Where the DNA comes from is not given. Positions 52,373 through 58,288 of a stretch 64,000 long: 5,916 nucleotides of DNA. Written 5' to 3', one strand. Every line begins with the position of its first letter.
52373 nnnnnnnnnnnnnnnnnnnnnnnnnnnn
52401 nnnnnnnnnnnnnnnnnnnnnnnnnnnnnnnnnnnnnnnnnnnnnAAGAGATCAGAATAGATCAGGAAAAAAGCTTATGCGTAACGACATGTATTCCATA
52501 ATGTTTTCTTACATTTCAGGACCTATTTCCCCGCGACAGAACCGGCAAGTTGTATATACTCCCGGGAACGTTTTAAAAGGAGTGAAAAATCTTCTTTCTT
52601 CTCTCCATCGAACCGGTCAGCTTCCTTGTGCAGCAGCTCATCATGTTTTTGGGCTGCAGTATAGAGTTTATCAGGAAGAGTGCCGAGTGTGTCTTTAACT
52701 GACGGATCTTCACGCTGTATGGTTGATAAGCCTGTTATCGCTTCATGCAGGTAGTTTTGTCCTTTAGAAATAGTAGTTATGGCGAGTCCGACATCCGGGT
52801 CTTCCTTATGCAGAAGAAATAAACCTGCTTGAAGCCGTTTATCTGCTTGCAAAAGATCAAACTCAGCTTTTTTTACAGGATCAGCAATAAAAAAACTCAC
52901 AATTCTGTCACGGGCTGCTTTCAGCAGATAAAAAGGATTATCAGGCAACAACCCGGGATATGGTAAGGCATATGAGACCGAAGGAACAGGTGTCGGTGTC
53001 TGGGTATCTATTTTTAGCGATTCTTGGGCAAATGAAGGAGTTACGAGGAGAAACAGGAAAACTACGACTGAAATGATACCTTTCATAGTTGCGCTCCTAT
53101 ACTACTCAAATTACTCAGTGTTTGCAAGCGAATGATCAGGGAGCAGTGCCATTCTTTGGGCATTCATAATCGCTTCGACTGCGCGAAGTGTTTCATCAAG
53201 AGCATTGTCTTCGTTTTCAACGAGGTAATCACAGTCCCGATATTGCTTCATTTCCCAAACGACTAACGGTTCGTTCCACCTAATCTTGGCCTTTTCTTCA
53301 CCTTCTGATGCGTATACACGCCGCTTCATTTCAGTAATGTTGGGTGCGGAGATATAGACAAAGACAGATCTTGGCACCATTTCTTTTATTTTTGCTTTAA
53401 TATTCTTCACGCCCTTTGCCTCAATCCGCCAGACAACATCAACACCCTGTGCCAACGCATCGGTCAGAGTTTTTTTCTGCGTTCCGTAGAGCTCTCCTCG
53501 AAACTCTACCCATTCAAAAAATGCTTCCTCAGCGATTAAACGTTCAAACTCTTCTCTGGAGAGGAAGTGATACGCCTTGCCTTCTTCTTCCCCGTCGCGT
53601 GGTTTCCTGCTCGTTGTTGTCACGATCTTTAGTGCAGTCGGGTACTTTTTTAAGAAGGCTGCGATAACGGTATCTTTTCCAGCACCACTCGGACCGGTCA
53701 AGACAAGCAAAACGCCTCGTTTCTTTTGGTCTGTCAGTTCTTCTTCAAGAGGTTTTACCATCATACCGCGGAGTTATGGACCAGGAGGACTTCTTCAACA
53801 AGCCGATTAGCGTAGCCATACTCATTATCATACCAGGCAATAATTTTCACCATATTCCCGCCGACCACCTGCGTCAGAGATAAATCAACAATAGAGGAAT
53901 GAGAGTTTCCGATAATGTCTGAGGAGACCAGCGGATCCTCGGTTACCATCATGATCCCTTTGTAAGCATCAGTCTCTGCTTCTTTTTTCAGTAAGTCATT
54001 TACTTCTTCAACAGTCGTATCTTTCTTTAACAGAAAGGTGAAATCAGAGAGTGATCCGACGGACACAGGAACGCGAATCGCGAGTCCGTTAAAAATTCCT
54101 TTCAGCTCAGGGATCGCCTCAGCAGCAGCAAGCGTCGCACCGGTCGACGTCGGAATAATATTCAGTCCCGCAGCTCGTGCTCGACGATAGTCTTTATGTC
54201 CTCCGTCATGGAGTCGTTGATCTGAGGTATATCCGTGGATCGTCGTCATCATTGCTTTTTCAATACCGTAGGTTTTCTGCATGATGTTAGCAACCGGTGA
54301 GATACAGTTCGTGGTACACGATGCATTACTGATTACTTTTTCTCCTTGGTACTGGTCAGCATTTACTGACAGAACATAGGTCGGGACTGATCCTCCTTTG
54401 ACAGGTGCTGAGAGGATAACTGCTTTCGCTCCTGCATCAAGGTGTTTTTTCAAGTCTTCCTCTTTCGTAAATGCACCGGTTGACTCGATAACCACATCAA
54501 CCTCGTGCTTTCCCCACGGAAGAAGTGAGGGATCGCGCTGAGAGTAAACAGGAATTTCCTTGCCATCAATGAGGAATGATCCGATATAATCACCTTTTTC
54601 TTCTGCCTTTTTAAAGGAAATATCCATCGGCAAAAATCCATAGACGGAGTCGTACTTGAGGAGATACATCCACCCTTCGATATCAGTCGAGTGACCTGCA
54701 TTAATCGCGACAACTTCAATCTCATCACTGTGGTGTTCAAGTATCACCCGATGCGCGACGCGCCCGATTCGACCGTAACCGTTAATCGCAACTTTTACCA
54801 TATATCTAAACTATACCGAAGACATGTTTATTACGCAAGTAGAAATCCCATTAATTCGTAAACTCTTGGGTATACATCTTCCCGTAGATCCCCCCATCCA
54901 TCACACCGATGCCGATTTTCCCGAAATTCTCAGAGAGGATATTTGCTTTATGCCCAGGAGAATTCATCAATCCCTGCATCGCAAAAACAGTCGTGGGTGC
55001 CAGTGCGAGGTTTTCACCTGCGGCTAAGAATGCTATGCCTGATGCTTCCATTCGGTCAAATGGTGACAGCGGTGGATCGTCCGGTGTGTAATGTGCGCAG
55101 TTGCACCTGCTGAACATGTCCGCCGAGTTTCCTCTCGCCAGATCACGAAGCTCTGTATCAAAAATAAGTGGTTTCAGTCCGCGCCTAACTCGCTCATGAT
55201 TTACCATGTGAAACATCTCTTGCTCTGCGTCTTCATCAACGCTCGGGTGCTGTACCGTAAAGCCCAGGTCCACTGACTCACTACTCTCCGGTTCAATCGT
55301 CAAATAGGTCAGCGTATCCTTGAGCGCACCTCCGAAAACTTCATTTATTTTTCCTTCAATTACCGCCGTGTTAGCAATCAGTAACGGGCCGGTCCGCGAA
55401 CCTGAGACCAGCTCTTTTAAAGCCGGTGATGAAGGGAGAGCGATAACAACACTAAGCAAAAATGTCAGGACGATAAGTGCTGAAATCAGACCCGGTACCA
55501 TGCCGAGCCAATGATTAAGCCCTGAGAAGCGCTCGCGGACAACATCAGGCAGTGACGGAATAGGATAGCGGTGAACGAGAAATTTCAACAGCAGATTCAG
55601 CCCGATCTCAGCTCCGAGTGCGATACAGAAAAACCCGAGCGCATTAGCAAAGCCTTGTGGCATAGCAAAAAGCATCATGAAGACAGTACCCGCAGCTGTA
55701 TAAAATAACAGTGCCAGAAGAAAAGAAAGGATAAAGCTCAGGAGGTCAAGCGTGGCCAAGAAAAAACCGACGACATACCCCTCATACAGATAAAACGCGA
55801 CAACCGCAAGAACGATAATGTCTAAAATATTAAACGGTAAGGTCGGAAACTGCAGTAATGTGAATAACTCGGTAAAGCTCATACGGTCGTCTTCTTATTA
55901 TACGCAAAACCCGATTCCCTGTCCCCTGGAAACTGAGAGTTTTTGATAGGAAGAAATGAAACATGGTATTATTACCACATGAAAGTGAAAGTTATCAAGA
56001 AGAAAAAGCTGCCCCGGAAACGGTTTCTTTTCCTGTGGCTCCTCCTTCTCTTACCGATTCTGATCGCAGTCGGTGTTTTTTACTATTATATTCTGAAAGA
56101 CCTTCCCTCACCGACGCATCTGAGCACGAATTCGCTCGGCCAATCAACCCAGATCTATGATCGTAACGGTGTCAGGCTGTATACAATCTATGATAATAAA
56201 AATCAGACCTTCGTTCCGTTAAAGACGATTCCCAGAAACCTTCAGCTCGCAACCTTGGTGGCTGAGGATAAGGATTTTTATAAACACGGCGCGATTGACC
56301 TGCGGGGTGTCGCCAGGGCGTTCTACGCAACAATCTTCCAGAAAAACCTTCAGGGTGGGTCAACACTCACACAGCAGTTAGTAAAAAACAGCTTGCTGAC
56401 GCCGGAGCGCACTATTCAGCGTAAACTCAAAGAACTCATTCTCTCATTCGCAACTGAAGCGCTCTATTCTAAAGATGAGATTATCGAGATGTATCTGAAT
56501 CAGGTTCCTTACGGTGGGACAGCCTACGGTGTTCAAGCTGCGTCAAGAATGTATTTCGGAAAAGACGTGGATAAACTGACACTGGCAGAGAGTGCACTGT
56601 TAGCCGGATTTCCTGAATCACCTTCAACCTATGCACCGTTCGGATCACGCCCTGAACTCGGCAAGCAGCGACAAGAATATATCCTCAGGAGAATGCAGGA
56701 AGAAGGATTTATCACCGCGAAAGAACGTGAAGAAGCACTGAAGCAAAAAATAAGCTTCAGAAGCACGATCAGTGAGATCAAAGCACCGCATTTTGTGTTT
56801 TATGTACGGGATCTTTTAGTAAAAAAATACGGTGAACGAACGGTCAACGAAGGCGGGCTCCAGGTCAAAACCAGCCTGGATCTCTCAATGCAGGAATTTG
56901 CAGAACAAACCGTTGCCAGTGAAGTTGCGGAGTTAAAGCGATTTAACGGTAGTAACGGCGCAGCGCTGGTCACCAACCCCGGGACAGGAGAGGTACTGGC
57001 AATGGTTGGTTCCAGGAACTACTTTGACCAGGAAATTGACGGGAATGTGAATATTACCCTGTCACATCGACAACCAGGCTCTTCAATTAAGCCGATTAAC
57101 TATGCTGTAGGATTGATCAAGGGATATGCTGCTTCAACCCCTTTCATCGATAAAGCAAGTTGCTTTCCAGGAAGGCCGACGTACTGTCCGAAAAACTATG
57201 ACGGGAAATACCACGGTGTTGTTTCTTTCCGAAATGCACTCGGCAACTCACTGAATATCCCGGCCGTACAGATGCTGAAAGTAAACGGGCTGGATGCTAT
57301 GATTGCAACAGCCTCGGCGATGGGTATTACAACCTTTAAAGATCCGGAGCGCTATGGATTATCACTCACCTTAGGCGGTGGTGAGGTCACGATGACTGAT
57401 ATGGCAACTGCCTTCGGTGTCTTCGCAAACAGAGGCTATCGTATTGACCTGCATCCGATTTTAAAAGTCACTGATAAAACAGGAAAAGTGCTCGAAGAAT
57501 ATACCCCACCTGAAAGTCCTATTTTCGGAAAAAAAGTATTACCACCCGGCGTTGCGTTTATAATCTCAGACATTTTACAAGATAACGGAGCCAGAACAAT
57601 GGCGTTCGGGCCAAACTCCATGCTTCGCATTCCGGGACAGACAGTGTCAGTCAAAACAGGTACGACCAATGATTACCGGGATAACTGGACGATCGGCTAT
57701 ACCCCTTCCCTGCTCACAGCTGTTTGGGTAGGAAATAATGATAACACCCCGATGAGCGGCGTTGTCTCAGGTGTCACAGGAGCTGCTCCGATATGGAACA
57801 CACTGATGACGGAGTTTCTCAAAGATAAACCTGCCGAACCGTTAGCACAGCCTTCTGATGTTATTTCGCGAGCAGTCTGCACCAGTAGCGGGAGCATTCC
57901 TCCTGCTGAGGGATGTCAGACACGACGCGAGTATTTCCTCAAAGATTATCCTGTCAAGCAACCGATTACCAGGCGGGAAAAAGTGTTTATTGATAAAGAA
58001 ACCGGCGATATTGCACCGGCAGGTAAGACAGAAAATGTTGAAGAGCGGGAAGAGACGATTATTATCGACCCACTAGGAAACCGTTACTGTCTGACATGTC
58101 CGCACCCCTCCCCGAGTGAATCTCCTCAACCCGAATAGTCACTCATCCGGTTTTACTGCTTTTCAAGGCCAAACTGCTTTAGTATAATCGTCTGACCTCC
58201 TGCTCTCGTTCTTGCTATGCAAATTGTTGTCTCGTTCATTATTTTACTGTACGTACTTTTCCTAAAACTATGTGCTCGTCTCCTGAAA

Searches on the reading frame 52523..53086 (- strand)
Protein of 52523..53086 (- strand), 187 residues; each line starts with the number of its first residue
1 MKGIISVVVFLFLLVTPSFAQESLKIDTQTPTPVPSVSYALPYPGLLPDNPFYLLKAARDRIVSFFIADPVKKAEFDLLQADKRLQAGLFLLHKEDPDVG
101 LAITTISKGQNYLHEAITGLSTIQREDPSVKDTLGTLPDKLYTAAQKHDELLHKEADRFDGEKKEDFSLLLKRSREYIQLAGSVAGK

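Call 24: search_protein_families(library=pfam, proteins=[window:52523-53086:-], max_evalue=0.01)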
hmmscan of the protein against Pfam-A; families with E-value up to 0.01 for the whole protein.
window:52523-53086:- (187 aa): 1 family
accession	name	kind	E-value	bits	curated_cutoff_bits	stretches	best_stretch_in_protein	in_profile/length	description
PF18915.5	DUF5667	-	2.3e-06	28.4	27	1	45-140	1-77/99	Domain of unknown function (DUF5667)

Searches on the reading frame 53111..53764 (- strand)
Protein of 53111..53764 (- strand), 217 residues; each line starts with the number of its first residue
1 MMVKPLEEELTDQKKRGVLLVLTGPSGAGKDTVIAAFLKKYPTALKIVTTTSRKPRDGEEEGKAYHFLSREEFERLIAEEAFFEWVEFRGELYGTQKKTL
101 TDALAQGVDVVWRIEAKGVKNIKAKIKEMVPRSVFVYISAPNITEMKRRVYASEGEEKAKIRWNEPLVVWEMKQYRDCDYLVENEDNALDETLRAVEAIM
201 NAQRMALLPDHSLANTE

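Call 24: search_protein_families(library=pfam, proteins=[window:53111-53764:-], max_evalue=0.01)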
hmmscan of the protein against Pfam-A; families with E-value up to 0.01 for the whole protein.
window:53111-53764:- (217 aa): 6 families
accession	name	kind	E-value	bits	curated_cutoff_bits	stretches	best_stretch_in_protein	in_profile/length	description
PF00625.27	Guanylate_kin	-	3.2e-35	121.9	25.2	1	19-202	4-181/182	Guanylate kinase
PF13671.12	AAA_33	-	0.00055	20.7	27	1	19-112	1-75/143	AAA domain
PF03215.21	Rad17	-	0.00086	19.7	23.8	1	10-60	40-90/186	Rad17 P-loop domain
PF00005.33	ABC_tran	-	0.0017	19.4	25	1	15-63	9-59/137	ABC transporter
PF13555.12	AAA_29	-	0.0053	16.9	27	0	11-37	17-42/61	P-loop containing region of AAA domain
PF03308.22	MeaB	-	0.0055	16.2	23.1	1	6-139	22-156/273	Methylmalonyl Co-A mutase-associated GTPase MeaB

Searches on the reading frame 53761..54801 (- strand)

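Call 23: search_protein_families(library=pfam, proteins=[window:53761-54801:-], max_evalue=0.0001)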
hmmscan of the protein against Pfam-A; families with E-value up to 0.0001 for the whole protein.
window:53761-54801:- (346 aa): 2 families
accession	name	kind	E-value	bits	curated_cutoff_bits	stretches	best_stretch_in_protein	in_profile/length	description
PF02800.25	Gp_dh_C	-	1.3e-55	187.7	24.4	1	168-324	2-158/158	Glyceraldehyde 3-phosphate dehydrogenase, C-terminal domain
PF00044.30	Gp_dh_N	-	3.9e-30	104.6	31.7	1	2-113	1-100/101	Glyceraldehyde 3-phosphate dehydrogenase, NAD binding domain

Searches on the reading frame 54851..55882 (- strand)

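Call 23: search_protein_families(library=pfam, proteins=[window:54851-55882:-], max_evalue=0.0001)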
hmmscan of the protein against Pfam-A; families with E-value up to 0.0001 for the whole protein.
window:54851-55882:- (343 aa): 2 families
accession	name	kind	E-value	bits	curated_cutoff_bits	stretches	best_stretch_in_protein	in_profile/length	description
PF02674.22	Colicin_V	-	3.8e-13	50.1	29.3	1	20-171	1-142/144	Colicin V production protein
PF00188.32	CAP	-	3.3e-09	38.1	21.1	1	225-339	2-115/117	Cysteine-rich secretory protein family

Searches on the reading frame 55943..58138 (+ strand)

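Call 23: search_protein_families(library=pfam, proteins=[window:55943-58138:+], max_evalue=0.0001)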
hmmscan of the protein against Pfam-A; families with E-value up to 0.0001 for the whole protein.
window:55943-58138:+ (731 aa): 2 families
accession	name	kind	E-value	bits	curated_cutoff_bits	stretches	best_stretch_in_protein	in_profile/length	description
PF00912.28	Transgly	-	2.3e-60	203.5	27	1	79-252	5-178/178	Transglycosylase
PF00905.27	Transpeptidase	-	1.1e-19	71.2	22.1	1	339-592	1-269/299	Penicillin binding protein transpeptidase domain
